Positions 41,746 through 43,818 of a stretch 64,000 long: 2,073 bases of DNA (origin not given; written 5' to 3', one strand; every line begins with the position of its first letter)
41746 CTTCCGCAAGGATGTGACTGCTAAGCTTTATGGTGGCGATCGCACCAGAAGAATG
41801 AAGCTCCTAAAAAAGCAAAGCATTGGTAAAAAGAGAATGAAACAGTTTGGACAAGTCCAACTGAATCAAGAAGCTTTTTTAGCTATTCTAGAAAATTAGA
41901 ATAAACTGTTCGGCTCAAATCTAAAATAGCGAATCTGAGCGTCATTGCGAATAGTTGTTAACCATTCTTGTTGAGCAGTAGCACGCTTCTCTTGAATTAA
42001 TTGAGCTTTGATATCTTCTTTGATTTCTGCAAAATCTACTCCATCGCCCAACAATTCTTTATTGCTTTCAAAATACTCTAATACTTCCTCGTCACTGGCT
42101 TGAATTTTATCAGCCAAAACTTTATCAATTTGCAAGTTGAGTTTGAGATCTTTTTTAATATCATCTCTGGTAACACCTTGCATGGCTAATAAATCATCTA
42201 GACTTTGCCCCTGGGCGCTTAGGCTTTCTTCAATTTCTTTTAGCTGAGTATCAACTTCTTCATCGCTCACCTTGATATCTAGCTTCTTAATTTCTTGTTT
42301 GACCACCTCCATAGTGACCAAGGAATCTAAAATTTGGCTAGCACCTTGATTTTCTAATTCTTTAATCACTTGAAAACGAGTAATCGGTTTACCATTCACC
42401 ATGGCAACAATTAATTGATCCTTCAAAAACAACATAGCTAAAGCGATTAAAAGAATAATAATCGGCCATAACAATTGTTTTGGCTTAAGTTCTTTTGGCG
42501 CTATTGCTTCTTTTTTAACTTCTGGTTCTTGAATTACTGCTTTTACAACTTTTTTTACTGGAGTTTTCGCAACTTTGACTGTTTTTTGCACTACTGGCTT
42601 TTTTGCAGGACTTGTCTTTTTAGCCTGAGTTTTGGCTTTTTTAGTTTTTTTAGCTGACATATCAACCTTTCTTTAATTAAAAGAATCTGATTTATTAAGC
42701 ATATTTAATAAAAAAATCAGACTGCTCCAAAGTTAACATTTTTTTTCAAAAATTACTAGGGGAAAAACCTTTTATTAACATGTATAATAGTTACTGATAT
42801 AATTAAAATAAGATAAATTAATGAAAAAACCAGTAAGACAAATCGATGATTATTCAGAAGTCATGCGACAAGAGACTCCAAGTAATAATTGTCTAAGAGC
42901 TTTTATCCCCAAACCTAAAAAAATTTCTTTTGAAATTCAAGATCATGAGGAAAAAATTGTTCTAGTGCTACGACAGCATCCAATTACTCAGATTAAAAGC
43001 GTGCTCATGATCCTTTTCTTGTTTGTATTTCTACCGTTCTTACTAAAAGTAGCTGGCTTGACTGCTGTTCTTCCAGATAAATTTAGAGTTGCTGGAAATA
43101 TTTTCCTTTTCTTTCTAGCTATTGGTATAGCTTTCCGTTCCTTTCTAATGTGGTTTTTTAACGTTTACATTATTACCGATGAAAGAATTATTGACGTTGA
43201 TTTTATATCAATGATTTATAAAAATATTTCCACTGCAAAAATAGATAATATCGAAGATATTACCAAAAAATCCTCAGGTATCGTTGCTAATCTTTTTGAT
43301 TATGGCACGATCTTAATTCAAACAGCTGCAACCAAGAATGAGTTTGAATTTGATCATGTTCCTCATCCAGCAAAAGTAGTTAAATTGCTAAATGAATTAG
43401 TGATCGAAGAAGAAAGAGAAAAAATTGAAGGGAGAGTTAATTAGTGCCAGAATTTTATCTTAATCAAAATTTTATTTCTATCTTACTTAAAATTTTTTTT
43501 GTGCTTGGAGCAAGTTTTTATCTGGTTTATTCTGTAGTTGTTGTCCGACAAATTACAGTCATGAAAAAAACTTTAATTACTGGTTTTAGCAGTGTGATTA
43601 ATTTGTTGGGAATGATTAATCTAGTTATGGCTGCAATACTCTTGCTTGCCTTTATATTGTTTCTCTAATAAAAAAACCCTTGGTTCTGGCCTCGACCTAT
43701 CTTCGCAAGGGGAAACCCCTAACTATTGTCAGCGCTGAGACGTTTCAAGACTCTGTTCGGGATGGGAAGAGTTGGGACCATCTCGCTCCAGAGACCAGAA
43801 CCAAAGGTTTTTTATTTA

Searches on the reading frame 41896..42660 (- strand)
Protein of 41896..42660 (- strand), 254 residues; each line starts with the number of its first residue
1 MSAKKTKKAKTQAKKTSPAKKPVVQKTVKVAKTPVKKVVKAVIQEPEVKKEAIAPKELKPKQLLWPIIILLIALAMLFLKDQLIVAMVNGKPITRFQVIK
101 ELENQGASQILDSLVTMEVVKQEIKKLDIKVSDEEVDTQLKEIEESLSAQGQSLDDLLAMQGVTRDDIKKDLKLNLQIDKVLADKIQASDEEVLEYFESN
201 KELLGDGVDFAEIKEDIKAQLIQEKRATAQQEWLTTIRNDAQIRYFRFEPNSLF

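Call 10: search_protein_families(library=pfam, proteins=[window:41896-42660:-], max_evalue=0.001)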
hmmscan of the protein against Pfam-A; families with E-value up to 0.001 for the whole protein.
window:41896-42660:- (254 aa): 3 families
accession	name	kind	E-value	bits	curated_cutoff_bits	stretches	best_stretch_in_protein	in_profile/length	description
PF13624.11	SurA_N_3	-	1.7e-09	38.2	27.2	1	104-181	81-161/162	SurA-like N-terminal domain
PF13623.11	SurA_N_2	-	1.5e-06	28.6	28.5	1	103-145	82-124/145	SurA-like N-terminal domain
PF09312.16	SurA_N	-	6.1e-05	23.6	30.8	1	108-179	44-115/118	SurA N-terminal domain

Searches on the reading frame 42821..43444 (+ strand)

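Call 12: search_protein_families(library=pfam, proteins=[window:42821-43444:+], max_evalue=0.01)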
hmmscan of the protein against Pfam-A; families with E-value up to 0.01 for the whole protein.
window:42821-43444:+ (207 aa): 1 family
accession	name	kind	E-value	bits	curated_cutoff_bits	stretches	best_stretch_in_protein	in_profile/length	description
PF13903.11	Claudin_2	-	0.0093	16.2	29.1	0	17-115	48-145/192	PMP-22/EMP/MP20/Claudin tight junction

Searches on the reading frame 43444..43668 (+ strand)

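Call 12: search_protein_families(library=pfam, proteins=[window:43444-43668:+], max_evalue=0.01)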
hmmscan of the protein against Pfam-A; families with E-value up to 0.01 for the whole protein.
window:43444-43668:+ (74 aa): 1 family
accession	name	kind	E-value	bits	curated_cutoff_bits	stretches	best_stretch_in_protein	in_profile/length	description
PF18901.5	DUF5657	-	2.4e-16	60.1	25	1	14-74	1-61/61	Family of unknown function (DUF5657)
